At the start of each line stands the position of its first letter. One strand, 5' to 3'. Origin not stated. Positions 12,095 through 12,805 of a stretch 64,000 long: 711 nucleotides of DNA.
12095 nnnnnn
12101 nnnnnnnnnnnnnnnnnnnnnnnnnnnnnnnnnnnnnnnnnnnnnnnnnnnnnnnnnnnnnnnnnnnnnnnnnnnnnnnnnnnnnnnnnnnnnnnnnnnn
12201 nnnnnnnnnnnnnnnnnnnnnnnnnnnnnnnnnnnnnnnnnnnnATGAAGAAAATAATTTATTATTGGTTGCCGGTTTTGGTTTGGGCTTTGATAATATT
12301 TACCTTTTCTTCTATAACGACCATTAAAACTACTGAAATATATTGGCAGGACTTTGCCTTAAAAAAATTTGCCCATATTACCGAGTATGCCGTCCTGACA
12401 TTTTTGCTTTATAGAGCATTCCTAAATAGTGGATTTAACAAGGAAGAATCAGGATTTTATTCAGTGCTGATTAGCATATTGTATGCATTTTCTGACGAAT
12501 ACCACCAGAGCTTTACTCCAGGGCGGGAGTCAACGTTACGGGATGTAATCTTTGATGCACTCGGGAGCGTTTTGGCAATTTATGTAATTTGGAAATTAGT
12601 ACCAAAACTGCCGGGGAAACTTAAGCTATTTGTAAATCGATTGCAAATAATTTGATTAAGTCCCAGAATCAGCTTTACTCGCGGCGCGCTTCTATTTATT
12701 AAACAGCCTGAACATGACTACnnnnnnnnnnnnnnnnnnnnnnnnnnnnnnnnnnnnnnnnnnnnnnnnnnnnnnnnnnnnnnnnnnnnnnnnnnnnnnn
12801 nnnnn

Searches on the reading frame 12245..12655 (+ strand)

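Call 14: search_protein_families(library=pfam, proteins=[window:12245-12655:+], max_evalue=0.001)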
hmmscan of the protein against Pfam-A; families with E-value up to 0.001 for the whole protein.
window:12245-12655:+ (136 aa): 1 family
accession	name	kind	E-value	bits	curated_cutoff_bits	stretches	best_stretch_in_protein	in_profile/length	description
PF04892.17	VanZ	-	1.8e-15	58.1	30.1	1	13-116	7-123/126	VanZ like family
